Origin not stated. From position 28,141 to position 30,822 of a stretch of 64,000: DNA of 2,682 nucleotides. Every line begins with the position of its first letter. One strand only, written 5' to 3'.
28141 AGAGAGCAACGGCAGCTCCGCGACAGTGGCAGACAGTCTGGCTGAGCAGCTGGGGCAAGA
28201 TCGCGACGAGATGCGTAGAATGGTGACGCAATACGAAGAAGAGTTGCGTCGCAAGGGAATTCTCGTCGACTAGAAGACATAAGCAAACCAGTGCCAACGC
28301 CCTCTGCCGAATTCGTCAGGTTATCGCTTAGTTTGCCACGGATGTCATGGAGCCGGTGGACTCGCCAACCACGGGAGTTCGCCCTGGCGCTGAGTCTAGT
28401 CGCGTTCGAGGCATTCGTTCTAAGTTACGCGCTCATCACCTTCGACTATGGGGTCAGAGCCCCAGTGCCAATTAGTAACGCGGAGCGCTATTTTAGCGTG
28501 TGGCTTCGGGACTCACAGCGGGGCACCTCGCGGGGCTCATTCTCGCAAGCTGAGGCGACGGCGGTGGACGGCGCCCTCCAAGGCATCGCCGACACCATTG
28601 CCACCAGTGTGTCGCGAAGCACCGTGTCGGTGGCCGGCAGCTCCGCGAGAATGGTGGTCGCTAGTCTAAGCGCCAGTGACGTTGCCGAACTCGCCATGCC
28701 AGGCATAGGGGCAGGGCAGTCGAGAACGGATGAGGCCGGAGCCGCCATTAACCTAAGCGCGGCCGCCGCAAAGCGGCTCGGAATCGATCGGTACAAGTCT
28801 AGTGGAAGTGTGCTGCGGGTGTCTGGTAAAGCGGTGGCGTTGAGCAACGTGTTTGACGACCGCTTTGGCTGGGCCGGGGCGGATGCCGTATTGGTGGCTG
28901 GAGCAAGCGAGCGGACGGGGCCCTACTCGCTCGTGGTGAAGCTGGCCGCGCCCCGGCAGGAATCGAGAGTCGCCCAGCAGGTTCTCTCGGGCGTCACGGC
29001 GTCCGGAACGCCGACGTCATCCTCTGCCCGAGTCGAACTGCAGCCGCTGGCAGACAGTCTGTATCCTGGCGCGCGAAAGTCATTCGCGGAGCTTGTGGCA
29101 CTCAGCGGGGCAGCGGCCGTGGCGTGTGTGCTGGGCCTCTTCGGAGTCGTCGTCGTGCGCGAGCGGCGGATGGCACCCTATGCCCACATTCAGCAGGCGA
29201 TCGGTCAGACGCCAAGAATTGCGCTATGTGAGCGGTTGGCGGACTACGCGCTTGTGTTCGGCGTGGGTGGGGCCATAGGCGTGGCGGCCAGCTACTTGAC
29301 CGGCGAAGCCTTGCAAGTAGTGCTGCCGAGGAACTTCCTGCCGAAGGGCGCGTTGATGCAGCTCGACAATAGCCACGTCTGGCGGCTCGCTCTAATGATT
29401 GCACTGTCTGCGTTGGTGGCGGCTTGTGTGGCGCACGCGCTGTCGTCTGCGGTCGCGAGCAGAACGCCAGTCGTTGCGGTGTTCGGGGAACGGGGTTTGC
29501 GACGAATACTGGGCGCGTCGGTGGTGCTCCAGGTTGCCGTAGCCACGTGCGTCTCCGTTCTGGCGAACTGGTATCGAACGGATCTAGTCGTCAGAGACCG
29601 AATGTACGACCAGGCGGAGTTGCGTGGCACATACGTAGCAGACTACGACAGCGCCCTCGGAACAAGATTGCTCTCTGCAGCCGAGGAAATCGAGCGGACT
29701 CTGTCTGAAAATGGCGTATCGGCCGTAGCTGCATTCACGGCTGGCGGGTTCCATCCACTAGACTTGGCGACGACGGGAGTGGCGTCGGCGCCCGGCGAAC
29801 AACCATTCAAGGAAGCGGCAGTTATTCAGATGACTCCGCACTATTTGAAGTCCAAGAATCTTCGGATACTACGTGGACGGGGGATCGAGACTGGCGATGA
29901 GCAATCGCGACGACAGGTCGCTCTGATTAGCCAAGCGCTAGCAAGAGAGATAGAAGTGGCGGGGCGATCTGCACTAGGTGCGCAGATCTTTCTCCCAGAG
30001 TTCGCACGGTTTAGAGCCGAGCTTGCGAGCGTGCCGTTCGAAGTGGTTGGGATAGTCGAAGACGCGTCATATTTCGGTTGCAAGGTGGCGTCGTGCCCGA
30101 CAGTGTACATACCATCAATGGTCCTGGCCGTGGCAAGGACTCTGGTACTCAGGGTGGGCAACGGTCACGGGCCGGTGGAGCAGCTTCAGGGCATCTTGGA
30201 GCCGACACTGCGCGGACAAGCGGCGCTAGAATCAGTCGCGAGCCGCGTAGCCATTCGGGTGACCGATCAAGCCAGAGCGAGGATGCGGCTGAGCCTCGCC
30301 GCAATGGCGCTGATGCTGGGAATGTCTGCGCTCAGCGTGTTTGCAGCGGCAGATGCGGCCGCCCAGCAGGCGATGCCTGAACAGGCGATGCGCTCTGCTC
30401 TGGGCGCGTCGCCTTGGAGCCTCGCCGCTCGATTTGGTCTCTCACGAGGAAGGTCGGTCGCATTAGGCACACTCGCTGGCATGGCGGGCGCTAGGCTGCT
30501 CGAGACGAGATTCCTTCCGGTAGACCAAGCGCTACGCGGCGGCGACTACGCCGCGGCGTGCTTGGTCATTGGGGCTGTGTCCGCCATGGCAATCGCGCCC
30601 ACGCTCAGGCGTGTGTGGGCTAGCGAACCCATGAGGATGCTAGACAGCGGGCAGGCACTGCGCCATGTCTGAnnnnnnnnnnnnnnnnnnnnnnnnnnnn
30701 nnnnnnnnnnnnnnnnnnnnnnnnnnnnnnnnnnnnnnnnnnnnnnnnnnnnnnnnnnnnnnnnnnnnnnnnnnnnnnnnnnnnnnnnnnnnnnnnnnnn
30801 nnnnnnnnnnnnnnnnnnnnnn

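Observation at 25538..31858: Six-gene lasso-peptide cluster (B2-C-A-B1-FtsX permease-HExxH protein) on an integrative island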

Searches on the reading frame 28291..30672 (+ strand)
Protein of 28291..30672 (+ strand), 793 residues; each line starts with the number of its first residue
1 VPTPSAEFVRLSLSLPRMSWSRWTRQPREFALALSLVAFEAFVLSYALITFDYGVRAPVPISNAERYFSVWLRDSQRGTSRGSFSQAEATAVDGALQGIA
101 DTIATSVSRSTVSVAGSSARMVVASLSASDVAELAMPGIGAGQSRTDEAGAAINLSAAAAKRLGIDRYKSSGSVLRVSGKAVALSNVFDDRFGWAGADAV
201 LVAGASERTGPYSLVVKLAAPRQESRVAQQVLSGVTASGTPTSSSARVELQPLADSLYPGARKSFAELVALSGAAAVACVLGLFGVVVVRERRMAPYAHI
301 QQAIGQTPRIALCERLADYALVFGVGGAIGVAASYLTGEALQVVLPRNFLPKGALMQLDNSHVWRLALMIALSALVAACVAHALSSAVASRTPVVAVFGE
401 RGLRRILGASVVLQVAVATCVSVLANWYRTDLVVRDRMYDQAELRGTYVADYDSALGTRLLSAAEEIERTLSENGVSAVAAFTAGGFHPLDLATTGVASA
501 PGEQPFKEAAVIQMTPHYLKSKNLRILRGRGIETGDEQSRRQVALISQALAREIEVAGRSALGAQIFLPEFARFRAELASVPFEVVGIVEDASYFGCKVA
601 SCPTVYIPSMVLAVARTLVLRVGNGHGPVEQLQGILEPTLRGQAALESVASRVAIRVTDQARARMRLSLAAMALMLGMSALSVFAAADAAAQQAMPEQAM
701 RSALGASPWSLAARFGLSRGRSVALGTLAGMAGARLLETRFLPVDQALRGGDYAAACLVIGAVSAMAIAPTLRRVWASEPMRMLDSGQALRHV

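Call 3: search_protein_families(library=pfam, proteins=[window:28291-30672:+], max_evalue=0.01)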
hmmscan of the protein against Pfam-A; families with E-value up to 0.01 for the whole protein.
window:28291-30672:+ (793 aa): 2 families
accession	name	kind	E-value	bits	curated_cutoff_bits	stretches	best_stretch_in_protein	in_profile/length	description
PF12704.14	MacB_PCD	-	3.9e-13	50.6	27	1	464-618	59-176/207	MacB-like periplasmic core domain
PF02687.27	FtsX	-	0.00015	22.2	25.5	0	271-392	3-118/120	FtsX-like permease C-terminal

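Call 4: search_protein_families(library=ncbifam, proteins=[window:28291-30672:+], max_evalue=0.01)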
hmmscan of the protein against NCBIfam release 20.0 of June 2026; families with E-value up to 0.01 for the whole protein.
window:28291-30672:+ (793 aa): 1 family
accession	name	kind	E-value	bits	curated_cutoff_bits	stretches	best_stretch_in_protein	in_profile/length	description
TIGR03434.1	ADOP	subfamily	2.2e-24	85.6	622.3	1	57-784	46-800/803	ADOP family duplicated permease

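Call 24: search_solved_structures(query=window:28291-30672:+, max_evalue=0.01)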
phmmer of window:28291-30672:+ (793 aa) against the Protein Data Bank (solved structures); distinct sequences matched with E-value up to 0.01: 0.
